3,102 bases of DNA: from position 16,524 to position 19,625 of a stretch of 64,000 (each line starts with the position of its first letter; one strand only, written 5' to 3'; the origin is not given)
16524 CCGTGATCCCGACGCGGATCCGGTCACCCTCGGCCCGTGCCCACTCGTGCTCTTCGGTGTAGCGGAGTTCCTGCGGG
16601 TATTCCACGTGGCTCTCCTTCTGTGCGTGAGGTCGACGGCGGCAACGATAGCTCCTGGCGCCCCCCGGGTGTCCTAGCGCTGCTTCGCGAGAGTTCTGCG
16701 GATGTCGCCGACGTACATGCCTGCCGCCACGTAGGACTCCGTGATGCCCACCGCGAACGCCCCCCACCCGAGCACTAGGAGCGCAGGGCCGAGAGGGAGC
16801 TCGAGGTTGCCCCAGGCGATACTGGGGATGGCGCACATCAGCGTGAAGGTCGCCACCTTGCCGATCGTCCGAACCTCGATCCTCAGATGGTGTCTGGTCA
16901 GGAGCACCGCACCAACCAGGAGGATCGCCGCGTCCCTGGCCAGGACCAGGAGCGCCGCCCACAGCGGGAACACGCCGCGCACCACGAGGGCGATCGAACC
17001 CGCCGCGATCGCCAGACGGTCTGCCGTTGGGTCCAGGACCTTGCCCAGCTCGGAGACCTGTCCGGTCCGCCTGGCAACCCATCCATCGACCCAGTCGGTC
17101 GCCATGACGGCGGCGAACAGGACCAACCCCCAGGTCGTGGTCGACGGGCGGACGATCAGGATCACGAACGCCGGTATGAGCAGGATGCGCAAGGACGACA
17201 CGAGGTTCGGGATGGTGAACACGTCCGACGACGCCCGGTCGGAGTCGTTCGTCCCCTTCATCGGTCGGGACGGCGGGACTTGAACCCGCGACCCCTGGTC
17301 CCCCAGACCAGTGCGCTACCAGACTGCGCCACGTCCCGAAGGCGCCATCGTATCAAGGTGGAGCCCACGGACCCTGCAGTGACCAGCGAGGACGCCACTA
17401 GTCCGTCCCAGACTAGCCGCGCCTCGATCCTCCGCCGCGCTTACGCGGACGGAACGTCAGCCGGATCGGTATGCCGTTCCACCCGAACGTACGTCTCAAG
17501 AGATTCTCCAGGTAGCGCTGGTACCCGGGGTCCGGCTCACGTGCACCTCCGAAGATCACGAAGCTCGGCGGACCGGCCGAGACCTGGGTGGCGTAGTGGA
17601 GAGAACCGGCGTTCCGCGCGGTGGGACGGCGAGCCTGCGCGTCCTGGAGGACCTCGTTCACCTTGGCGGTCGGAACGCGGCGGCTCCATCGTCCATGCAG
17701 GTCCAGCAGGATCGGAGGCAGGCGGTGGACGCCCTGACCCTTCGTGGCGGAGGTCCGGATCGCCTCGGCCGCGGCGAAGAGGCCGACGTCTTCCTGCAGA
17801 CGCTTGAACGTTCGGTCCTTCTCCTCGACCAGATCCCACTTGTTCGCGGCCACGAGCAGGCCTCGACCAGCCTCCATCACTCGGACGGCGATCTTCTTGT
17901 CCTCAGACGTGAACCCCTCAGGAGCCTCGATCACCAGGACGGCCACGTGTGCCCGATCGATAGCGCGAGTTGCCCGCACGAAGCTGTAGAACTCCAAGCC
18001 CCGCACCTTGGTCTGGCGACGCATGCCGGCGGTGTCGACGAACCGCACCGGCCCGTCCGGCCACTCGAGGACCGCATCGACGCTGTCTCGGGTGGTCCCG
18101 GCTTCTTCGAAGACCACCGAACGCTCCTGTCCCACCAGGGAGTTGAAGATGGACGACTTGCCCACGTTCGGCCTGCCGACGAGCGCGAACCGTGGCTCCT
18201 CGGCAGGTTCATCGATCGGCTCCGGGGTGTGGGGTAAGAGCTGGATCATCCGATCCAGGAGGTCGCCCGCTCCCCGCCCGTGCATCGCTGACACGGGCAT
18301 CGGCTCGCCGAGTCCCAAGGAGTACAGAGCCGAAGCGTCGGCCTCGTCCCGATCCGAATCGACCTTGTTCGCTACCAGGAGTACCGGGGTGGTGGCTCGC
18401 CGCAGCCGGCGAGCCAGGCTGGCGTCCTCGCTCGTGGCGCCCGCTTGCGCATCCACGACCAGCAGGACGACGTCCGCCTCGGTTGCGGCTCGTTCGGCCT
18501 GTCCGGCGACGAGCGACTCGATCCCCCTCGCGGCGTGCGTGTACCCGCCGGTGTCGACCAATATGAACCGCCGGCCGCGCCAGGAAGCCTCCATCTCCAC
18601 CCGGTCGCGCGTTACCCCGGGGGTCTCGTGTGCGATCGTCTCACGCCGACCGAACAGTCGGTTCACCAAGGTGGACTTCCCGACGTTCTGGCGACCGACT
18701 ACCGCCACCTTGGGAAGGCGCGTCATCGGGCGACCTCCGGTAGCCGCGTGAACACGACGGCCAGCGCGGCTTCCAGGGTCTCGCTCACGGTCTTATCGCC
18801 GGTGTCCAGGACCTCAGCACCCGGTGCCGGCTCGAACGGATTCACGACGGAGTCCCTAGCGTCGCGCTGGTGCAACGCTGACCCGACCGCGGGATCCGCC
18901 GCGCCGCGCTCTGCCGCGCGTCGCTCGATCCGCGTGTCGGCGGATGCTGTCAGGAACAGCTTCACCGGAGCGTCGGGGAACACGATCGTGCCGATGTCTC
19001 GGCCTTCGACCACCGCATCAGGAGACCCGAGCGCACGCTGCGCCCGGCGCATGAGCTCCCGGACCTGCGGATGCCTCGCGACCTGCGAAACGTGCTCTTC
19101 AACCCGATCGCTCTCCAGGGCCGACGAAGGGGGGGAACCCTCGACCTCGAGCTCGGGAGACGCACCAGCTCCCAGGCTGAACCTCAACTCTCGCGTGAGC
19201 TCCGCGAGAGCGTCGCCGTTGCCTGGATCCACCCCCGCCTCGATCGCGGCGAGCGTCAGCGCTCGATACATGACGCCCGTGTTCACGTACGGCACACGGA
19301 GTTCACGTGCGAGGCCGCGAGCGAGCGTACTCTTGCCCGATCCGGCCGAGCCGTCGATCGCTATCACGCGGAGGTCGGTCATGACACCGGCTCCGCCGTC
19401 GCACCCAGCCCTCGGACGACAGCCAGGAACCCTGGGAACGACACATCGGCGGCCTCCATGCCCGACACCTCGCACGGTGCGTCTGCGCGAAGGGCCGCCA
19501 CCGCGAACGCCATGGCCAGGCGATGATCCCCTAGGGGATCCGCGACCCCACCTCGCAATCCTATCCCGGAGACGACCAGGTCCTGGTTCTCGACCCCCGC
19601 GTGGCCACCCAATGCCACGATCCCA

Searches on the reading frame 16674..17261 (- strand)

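Call 9: search_protein_families(library=pfam, proteins=[window:16674-17261:-])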
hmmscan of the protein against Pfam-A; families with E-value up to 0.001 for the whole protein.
window:16674-17261:- (195 aa): 1 family
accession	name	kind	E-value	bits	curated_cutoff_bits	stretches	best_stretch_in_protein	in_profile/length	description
PF01066.26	CDP-OH_P_transf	-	3e-35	122.3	22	1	15-166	1-144/152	CDP-alcohol phosphatidyltransferase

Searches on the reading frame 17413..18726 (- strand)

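Call 9: search_protein_families(library=pfam, proteins=[window:17413-18726:-])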
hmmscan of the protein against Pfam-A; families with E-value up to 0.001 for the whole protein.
window:17413-18726:- (437 aa): 14 families
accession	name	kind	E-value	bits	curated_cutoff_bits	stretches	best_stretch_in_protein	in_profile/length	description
PF01926.29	MMR_HSR1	-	4.5e-50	168.9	21.9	2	6-121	1-113/113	50S ribosome-binding GTPase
PF02421.24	FeoB_N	-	8.9e-25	87.5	27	2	6-157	2-153/156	Ferrous iron transport protein B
PF00009.33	GTP_EFTU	-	6e-20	72.1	26.5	2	4-165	3-187/188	Elongation factor Tu GTP binding domain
PF14714.11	KH_dom-like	-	6.9e-19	68.4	27.3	1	350-426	1-81/81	KH-domain-like of EngA bacterial GTPase enzymes, C-terminal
PF00350.29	Dynamin_N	-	4.4e-14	53.3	27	1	7-35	1-29/168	Dynamin family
PF04548.22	AIG1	-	8.9e-14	51.7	27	2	7-110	3-109/212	AIG1 family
PF08477.19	Roc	-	1.1e-08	35.7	27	1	6-123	1-119/119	Ras of Complex, Roc, domain of DAPkinase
PF03193.22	RsgA_GTPase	-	7.4e-08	32.8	30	0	7-30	109-132/174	RsgA GTPase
PF05621.17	TniB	-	1.3e-06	28.4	22.4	0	2-31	33-61/189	Bacterial TniB protein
PF00071.28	Ras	-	1.7e-06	28.2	21.6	0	6-126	1-118/162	Ras family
PF02492.25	cobW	-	1.7e-05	24.9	20.7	0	53-132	85-163/180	CobW/HypB/UreG, nucleotide-binding domain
PF00025.27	Arf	-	0.00014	21.9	22.3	0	6-139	16-142/174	ADP-ribosylation factor family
PF10662.15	PduV-EutP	-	0.00037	20.7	21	0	6-160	3-141/143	Ethanolamine utilisation - propanediol utilisation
PF00005.33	ABC_tran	-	0.00094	20.2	25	0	179-203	13-37/137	ABC transporter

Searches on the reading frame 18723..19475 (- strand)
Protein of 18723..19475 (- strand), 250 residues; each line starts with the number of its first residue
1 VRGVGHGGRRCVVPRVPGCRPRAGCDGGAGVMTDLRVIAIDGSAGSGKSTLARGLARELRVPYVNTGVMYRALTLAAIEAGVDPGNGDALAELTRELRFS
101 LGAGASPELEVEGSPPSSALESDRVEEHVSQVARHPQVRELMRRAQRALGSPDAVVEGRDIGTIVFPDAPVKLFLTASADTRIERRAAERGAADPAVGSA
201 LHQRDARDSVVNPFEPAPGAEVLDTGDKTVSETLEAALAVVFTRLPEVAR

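Call 9: search_protein_families(library=pfam, proteins=[window:18723-19475:-])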
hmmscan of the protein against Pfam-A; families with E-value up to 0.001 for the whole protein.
window:18723-19475:- (250 aa): 5 families
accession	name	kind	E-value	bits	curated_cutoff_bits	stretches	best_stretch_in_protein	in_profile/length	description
PF02224.24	Cytidylate_kin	-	3.1e-53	181.1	26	1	38-240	1-208/211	Cytidylate kinase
PF13189.12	Cytidylate_kin2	-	4.7e-11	43.6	28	1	37-207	1-149/176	Cytidylate kinase-like family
PF13238.12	AAA_18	-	2.4e-05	25.2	29.4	1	38-188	1-110/128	AAA domain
PF13207.12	AAA_17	-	4.2e-05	24.3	27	1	42-73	2-33/136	AAA domain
PF05729.18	NACHT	-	0.00025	21.4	26.7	1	36-66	1-31/167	NACHT domain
